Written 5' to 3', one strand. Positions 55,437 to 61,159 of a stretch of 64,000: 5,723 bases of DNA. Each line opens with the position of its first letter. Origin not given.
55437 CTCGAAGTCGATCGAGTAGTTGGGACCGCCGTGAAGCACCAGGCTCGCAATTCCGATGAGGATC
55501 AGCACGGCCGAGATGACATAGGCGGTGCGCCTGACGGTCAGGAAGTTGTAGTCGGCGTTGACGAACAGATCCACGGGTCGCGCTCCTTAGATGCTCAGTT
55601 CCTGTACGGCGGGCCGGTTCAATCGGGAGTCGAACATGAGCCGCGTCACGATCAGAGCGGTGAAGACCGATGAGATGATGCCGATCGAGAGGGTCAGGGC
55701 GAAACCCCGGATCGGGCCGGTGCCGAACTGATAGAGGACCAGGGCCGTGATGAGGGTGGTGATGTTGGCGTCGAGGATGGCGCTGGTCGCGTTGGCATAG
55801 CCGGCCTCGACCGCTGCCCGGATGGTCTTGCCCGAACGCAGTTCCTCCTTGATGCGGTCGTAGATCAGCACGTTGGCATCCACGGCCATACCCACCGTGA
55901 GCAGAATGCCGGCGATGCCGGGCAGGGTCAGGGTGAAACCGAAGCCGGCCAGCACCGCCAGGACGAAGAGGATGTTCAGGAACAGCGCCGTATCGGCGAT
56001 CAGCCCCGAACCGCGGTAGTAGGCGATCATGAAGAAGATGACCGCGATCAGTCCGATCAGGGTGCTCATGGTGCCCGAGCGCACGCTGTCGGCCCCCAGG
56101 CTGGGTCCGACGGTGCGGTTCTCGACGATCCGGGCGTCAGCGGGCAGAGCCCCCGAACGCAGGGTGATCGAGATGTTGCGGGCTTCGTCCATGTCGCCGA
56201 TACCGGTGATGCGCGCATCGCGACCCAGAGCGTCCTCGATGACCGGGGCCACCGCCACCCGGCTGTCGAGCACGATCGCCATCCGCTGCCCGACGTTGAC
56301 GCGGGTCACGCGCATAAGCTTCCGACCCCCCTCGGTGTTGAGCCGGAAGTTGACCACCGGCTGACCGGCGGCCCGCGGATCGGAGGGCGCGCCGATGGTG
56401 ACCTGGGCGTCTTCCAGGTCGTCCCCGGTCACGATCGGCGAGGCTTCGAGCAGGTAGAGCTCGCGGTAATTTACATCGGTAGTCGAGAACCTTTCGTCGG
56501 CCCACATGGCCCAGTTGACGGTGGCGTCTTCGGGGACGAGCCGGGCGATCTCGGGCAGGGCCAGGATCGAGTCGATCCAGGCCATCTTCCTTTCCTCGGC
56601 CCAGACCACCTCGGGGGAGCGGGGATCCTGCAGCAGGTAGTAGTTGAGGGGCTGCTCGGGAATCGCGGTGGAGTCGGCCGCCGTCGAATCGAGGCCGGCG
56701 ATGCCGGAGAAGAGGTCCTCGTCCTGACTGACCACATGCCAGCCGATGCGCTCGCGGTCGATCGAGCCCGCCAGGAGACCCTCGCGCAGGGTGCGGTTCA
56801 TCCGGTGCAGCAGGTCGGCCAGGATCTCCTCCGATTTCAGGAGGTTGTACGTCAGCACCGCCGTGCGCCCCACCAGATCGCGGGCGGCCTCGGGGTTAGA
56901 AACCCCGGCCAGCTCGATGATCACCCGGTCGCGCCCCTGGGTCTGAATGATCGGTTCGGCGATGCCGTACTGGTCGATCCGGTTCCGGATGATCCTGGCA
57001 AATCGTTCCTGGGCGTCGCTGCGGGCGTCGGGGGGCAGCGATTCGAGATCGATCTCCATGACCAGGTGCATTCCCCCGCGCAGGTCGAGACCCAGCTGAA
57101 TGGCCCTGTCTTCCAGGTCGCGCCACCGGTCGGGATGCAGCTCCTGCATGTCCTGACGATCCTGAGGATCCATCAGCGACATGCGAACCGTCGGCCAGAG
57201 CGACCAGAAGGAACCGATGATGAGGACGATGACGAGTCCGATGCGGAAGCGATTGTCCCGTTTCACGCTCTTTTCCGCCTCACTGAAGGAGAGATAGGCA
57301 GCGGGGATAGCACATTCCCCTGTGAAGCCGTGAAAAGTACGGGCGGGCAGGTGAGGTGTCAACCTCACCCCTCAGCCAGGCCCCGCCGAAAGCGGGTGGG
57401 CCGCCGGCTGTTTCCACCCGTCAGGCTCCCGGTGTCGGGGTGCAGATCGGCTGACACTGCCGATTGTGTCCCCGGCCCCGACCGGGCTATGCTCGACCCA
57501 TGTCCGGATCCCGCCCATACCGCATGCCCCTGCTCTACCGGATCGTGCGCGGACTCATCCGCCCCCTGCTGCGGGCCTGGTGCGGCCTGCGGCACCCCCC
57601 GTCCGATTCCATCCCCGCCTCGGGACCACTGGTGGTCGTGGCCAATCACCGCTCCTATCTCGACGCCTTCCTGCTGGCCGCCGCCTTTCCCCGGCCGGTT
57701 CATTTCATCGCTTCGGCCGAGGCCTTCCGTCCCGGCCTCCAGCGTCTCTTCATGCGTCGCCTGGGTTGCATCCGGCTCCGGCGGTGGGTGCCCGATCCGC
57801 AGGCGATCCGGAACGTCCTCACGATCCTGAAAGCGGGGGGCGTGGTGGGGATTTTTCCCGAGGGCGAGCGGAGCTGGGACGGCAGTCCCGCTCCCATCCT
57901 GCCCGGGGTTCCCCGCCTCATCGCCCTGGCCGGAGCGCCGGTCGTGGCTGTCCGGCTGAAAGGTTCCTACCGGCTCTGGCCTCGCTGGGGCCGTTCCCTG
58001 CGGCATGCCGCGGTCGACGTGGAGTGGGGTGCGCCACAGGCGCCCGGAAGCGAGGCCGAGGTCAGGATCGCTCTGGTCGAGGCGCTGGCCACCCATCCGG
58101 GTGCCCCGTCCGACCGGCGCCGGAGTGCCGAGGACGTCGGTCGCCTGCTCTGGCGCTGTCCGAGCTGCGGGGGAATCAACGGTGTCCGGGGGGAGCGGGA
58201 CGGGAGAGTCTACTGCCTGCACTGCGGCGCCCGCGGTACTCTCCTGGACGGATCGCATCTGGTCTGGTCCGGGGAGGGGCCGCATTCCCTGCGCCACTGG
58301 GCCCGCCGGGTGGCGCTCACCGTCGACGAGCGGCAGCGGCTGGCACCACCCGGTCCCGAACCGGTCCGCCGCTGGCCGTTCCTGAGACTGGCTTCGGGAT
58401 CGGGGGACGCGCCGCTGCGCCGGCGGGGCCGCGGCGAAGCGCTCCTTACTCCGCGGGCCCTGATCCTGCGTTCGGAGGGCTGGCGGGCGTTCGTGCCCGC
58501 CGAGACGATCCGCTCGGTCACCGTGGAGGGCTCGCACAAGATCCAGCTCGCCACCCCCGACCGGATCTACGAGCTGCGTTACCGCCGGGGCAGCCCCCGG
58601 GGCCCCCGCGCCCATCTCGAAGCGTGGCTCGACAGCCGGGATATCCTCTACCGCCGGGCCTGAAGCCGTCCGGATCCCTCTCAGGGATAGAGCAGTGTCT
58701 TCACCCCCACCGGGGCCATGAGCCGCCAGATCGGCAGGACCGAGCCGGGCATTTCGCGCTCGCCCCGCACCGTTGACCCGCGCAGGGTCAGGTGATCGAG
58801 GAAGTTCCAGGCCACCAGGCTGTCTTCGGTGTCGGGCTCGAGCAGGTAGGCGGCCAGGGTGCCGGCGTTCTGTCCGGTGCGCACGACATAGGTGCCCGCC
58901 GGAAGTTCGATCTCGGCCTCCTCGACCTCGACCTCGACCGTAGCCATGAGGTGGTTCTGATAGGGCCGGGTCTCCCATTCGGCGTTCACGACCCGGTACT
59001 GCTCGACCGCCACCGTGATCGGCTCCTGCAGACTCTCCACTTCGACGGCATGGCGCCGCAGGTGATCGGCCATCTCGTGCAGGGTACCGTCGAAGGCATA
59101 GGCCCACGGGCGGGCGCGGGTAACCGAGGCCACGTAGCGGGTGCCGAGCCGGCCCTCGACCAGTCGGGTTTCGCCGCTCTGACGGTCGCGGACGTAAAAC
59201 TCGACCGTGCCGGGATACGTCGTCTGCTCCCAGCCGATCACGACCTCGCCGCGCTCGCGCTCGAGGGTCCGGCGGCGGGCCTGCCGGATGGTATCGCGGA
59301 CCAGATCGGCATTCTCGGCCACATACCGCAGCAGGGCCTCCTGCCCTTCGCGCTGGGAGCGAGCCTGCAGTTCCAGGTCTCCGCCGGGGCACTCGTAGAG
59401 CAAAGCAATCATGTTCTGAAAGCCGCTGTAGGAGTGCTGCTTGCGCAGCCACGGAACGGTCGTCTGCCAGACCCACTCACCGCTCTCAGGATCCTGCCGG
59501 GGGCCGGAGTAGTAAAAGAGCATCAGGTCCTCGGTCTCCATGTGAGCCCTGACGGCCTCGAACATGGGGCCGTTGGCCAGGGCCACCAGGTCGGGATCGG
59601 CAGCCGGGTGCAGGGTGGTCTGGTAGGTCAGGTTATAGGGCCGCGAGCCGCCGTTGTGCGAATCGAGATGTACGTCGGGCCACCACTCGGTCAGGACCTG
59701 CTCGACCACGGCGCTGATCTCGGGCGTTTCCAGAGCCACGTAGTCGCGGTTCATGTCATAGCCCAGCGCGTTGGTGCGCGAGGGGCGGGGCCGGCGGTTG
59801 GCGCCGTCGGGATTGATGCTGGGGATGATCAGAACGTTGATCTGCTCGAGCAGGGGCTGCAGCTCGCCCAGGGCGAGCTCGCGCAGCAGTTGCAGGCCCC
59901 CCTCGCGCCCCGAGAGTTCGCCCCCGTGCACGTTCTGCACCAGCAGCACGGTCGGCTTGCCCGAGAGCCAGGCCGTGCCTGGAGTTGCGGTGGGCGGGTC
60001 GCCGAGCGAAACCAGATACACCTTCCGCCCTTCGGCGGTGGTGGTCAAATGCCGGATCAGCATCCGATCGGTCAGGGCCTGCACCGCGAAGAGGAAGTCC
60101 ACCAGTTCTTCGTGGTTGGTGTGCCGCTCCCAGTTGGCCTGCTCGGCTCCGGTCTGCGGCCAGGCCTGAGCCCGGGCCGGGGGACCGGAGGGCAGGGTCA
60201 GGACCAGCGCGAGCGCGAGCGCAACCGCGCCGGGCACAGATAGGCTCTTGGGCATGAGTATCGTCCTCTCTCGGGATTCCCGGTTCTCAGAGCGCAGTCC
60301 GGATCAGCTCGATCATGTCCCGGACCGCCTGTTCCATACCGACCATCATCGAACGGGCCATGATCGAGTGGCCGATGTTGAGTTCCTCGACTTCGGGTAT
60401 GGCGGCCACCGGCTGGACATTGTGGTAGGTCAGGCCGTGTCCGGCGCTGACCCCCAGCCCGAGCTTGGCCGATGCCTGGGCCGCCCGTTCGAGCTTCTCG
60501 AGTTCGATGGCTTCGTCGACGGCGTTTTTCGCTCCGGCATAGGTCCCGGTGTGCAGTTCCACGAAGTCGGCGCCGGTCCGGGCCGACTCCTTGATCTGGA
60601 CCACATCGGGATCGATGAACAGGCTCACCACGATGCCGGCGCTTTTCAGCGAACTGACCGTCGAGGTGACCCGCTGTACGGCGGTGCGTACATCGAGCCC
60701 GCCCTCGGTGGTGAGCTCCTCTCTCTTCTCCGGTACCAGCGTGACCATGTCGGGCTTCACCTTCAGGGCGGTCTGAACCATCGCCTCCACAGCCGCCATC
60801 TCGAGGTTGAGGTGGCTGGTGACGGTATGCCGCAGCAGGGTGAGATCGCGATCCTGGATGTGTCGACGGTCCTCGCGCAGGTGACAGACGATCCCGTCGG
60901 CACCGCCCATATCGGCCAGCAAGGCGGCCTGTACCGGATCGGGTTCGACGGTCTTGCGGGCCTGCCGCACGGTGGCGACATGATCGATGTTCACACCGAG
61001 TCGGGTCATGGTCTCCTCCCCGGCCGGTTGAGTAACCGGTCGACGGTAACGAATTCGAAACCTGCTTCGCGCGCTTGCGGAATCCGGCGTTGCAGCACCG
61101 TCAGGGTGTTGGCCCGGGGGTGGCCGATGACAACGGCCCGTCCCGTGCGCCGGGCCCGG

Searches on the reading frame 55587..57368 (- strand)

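Call 84: search_protein_families(library=pfam, proteins=[window:55587-57368:-], max_evalue=0.00001)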
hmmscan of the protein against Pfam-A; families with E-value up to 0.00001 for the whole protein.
window:55587-57368:- (593 aa): 5 families
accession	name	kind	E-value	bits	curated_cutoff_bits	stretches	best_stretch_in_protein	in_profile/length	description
PF22599.2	SecDF_P1_head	-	1e-29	103.2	27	1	302-410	10-114/114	SecDF, P1 head subdomain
PF21760.3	SecD_1st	-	1.5e-21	76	27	1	123-177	4-58/60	Protein translocase subunit SecDF, P1 domain, N-terminal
PF02355.23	SecD_SecF_C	-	5.8e-20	71.9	20.5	1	411-572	12-176/189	Protein export membrane protein SecD/SecF, C-terminal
PF03176.21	MMPL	-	1.1e-06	28.2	20.5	1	465-572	186-292/333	MMPL family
PF00873.25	ACR_tran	-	6.7e-06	24.5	28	0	434-575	335-482/1021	AcrB/AcrD/AcrF family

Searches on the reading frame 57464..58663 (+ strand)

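Call 84: search_protein_families(library=pfam, proteins=[window:57464-58663:+], max_evalue=0.00001)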
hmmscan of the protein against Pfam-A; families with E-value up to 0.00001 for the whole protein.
window:57464-58663:+ (399 aa): 1 family
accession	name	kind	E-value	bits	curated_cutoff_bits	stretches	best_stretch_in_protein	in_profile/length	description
PF01553.26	Acyltransferase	-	5.1e-24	85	23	1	48-165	8-131/132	Acyltransferase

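Call 85: search_protein_families(library=ncbifam, proteins=[window:57464-58663:+], max_evalue=0.00001)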
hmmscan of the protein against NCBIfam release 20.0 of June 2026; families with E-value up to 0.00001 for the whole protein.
window:57464-58663:+ (399 aa): 4 families
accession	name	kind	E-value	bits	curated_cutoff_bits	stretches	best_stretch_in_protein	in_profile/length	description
NF006386.0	PRK08633.1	equivalog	3.3e-17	61.5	1221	1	31-168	418-554/1147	acyl-[ACP]--phospholipid O-acyltransferase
TIGR00530.1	AGP_acyltrn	subfamily_domain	1e-16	60.9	102.95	1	47-165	9-129/130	1-acylglycerol-3-phosphate O-acyltransferase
NF005291.0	PRK06814.1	equivalog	4.2e-10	38.2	1349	1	29-168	428-566/1140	acyl-[ACP]--phospholipid O-acyltransferase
NF005959.0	PRK08043.1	equivalog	3.3e-07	29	886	1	54-168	28-140/719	bifunctional acyl-ACP--phospholipid O-acyltransferase/long-chain-fatty-acid--ACP ligase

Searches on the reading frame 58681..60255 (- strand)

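Call 84: search_protein_families(library=pfam, proteins=[window:58681-60255:-], max_evalue=0.00001)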
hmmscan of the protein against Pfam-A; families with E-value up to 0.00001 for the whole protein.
window:58681-60255:- (524 aa): 1 family
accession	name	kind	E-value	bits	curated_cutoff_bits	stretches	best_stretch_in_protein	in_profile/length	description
PF00246.29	Peptidase_M14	-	2.6e-14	54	21.6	1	63-174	14-135/286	Zinc carboxypeptidase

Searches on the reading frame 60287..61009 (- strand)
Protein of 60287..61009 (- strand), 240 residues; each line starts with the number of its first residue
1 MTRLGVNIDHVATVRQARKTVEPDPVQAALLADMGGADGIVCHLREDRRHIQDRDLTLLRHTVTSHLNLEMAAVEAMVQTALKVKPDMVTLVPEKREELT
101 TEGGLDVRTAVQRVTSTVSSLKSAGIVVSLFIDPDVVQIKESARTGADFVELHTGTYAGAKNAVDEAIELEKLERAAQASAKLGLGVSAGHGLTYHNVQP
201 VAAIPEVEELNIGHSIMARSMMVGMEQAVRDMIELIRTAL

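Call 84: search_protein_families(library=pfam, proteins=[window:60287-61009:-], max_evalue=0.00001)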
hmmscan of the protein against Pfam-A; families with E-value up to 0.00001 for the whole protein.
window:60287-61009:- (240 aa): 1 family
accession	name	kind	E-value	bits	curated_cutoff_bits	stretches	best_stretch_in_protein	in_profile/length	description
PF03740.19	PdxJ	-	5e-99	330.6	24.5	1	3-236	1-234/234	Pyridoxal phosphate biosynthesis protein PdxJ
